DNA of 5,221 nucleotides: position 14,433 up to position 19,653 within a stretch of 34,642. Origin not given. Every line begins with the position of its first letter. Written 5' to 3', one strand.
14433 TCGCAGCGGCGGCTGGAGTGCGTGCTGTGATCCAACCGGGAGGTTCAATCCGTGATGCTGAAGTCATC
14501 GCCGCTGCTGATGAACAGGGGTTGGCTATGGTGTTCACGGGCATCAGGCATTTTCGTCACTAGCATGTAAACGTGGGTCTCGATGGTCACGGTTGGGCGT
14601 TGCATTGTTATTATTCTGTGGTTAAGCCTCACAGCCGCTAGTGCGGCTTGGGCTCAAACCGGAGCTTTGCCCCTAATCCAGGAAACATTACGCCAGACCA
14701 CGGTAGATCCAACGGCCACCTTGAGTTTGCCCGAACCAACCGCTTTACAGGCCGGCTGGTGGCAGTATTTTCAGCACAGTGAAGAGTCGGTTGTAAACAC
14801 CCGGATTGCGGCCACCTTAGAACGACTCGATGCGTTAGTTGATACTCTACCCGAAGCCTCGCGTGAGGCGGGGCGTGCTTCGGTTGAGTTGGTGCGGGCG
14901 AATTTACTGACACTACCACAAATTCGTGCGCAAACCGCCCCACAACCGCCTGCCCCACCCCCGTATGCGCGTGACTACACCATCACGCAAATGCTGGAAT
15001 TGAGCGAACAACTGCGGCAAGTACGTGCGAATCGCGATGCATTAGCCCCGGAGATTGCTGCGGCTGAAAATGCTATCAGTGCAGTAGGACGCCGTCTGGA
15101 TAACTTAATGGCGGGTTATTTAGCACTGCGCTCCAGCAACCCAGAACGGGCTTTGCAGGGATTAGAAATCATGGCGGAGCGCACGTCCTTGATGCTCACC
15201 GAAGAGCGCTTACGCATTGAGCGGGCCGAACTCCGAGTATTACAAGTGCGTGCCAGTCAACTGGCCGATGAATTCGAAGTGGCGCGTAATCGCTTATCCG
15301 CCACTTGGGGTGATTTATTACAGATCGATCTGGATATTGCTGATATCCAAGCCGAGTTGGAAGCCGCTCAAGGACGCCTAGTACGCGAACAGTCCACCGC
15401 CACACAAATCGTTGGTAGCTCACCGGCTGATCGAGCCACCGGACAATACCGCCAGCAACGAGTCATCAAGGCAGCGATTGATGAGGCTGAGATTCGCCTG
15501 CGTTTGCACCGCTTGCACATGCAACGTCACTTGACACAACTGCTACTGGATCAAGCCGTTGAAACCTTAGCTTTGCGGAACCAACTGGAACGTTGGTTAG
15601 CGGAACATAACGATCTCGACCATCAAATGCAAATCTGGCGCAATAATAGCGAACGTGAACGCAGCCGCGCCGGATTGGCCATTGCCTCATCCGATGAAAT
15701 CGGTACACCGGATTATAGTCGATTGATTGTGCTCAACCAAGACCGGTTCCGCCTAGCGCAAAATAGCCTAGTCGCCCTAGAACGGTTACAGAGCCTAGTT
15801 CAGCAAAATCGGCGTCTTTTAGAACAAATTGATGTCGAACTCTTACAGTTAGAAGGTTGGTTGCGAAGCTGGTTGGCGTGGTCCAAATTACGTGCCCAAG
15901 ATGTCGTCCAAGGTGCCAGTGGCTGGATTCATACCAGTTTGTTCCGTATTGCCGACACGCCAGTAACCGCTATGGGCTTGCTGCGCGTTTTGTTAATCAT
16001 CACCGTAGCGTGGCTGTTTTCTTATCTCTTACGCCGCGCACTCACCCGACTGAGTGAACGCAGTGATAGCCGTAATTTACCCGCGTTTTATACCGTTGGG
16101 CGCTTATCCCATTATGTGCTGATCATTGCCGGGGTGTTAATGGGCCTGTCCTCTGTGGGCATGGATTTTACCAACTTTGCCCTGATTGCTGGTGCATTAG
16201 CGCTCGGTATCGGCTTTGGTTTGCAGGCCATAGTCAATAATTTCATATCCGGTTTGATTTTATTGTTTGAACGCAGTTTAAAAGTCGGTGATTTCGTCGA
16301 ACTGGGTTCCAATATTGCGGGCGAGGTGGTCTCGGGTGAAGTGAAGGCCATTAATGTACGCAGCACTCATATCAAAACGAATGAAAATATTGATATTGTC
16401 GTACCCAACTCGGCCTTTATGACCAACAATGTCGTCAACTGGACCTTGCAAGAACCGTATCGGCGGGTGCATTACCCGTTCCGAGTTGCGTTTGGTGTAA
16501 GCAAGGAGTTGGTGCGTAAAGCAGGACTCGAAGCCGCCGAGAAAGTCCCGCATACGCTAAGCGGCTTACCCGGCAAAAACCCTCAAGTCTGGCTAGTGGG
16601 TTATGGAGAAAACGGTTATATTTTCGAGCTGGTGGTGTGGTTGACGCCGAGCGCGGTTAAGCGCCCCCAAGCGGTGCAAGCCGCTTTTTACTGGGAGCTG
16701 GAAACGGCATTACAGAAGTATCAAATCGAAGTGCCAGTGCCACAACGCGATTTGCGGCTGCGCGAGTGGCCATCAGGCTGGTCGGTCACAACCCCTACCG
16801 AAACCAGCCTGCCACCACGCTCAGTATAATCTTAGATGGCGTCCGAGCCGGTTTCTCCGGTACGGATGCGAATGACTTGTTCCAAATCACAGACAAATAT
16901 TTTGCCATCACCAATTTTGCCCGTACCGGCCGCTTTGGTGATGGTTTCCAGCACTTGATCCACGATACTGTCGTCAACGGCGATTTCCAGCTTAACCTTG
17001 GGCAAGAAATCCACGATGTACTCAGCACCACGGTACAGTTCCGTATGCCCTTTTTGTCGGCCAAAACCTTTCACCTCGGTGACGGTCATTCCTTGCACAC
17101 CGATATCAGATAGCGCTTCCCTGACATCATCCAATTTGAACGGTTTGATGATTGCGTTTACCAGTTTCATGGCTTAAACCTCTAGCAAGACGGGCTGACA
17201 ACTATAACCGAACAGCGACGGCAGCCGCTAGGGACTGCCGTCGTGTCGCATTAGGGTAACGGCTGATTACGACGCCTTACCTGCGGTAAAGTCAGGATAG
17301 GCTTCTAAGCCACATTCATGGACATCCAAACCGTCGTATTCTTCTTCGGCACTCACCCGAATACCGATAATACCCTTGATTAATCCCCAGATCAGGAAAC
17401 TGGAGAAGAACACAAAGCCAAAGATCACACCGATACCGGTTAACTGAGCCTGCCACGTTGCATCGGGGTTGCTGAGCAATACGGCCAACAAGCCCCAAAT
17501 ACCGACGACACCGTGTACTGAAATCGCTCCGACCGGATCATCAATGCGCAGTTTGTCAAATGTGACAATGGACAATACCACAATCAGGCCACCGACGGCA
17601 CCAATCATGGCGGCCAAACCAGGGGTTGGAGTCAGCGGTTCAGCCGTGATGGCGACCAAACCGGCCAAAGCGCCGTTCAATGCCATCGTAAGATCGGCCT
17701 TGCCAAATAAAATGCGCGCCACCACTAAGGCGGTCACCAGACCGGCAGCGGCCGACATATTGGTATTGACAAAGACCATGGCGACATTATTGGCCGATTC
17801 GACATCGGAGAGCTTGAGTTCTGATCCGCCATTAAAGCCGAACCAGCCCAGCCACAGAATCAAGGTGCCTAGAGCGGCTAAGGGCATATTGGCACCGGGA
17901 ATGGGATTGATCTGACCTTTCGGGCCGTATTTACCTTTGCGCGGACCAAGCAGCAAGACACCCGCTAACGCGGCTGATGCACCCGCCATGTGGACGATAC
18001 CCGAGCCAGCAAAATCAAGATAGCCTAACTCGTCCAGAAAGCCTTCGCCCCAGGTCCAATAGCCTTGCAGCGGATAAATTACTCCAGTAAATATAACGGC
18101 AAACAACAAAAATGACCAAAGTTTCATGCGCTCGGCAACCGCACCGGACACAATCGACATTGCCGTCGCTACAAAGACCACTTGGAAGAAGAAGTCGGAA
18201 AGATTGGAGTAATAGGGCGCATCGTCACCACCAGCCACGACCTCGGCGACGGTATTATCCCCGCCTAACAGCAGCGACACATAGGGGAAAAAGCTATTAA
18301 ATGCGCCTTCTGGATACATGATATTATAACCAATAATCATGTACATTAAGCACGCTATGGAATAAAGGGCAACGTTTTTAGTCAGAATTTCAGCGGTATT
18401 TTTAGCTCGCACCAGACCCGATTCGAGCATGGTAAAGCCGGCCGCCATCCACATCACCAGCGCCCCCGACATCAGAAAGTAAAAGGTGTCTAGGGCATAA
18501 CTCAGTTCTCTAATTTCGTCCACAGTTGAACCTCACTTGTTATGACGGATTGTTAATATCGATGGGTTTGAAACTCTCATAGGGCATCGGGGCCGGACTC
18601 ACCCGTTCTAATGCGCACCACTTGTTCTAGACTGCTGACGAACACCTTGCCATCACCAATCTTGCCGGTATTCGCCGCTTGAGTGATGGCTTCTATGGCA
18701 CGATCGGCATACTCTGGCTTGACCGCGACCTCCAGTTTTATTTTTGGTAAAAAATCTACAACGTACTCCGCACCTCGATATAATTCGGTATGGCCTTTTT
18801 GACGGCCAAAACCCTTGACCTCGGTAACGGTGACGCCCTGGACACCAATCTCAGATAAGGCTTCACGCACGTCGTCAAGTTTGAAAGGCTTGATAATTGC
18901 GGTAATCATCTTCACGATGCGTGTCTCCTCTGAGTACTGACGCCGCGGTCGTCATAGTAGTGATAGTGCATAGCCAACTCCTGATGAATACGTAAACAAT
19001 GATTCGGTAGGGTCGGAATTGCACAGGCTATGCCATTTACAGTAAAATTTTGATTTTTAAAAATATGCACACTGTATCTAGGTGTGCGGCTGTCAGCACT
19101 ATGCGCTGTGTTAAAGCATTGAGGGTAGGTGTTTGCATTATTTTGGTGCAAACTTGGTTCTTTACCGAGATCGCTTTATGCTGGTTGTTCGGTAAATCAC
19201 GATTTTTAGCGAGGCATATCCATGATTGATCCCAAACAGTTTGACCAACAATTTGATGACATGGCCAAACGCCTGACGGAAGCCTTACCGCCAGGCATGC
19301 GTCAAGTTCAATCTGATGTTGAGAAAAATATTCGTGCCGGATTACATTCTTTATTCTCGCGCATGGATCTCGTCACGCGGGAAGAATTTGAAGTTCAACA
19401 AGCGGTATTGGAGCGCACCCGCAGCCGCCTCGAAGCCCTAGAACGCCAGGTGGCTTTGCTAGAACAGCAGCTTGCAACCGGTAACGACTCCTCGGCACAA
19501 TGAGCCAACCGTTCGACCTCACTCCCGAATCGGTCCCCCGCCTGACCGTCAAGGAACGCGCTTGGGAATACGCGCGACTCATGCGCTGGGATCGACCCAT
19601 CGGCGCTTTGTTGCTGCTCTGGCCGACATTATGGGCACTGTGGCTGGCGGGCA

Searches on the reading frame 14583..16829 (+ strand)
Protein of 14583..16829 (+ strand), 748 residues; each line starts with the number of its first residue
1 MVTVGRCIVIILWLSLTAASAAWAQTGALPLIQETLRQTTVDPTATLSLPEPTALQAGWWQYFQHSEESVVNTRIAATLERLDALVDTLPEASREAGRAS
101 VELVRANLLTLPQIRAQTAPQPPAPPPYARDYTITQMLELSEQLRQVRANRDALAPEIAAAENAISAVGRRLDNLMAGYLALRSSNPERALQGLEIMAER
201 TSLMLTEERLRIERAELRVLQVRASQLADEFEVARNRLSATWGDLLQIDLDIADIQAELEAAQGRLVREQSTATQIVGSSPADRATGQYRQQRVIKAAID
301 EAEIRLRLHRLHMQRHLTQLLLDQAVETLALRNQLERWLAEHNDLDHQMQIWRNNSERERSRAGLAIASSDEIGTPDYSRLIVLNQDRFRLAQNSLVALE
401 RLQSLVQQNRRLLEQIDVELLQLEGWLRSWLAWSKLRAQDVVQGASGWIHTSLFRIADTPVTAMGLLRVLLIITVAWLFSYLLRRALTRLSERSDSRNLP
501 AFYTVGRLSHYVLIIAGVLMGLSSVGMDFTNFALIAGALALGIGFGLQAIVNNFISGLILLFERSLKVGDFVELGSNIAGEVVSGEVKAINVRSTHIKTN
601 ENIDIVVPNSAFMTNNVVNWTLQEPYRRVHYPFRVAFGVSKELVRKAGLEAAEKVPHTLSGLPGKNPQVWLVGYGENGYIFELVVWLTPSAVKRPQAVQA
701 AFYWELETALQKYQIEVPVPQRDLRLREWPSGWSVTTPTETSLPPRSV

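Call 10: search_protein_families(library=ncbifam, proteins=[window:14583-16829:+], max_evalue=0.00001)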
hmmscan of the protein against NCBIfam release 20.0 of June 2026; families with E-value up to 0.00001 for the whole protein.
window:14583-16829:+ (748 aa): 6 families
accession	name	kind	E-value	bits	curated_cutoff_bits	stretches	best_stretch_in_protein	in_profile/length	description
NF008438.0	PRK11281.1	equivalog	9.9e-42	142.8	991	1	461-727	834-1089/1113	mechanosensitive channel MscK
NF008180.0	PRK10929.1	equivalog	5.5e-35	120.5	809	1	502-727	872-1086/1109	miniconductance mechanosensitive channel MscM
NF047602.1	MscsSHelicob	equivalog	2.1e-20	73.3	400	1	463-726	10-258/260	small-conductance mechanosensitive channel MscS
NF007662.0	PRK10334.1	subfamily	4.4e-16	59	321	1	438-686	6-240/286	small-conductance mechanosensitive channel MscS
NF047601.1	MscSThanab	equivalog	7.1e-11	42.1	500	1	464-612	22-169/280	small-conductance mechanosensitive channel MscS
NF008542.0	PRK11465.1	equivalog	1.6e-08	33.3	596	1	468-614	469-616/741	mechanosensitive channel protein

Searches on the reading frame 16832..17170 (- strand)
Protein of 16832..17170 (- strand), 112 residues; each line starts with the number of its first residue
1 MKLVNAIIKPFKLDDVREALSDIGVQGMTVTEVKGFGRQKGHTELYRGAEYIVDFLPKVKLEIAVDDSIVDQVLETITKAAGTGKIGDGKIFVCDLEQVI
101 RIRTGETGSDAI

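Call 10: search_protein_families(library=ncbifam, proteins=[window:16832-17170:-], max_evalue=0.00001)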
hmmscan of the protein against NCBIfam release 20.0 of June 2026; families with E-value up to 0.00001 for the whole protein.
window:16832-17170:- (112 aa): 2 families
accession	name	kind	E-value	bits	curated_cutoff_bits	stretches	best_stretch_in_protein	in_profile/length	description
NF008111.0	PRK10858.1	equivalog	2.3e-55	185.8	202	1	1-112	1-112/112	nitrogen regulatory protein P-II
NF007946.0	PRK10665.1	equivalog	5.5e-55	184.9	181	1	1-111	1-111/112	P-II family nitrogen regulator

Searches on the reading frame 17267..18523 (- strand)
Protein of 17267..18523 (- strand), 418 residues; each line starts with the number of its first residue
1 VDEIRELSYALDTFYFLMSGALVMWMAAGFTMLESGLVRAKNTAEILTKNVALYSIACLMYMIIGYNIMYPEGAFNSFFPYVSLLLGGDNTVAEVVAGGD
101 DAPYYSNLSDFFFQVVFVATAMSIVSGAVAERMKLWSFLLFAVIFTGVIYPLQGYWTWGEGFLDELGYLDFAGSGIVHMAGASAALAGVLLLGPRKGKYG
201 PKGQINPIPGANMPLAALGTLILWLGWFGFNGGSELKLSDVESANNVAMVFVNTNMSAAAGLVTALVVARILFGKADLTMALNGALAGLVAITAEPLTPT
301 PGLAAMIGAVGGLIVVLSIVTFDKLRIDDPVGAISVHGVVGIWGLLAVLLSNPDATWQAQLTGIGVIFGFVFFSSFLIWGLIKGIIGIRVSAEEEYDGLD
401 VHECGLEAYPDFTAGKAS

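Call 10: search_protein_families(library=ncbifam, proteins=[window:17267-18523:-], max_evalue=0.00001)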
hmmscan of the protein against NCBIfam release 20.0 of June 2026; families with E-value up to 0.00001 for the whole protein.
window:17267-18523:- (418 aa): 3 families
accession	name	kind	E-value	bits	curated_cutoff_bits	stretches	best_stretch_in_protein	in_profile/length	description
TIGR03644.1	marine_trans_1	hypoth_equivalog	9.7e-203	673.4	514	1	9-412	1-404/404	probable ammonium transporter, marine subtype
TIGR00836.1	amt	subfamily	2.1e-105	353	343.3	1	12-409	1-406/406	ammonium transporter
NF007947.0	PRK10666.1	equivalog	2.9e-51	174.7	657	1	12-409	31-426/428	ammonium transporter AmtB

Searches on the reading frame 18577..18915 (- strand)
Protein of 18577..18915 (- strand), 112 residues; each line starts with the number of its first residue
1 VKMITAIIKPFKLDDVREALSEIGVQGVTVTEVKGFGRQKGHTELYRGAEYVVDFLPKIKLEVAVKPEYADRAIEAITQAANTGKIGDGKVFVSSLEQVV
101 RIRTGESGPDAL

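Call 10: search_protein_families(library=ncbifam, proteins=[window:18577-18915:-], max_evalue=0.00001)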
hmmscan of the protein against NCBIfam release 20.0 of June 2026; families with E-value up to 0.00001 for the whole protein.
window:18577-18915:- (112 aa): 2 families
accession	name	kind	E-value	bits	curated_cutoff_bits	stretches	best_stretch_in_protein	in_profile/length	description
NF007946.0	PRK10665.1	equivalog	1.6e-52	177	181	1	1-111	1-111/112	P-II family nitrogen regulator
NF008111.0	PRK10858.1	equivalog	3.9e-51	172.2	202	1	1-110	1-110/112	nitrogen regulatory protein P-II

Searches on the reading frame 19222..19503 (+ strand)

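Call 8: search_protein_families(library=ncbifam, proteins=[window:19222-19503:+])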
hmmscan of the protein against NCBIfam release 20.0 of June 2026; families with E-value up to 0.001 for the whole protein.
window:19222-19503:+ (93 aa): 1 family
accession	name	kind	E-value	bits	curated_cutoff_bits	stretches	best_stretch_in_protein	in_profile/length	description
NF047835.1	UbiqAccUbiK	equivalog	3.8e-28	97.7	100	1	1-87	1-83/91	ubiquinone biosynthesis accessory factor UbiK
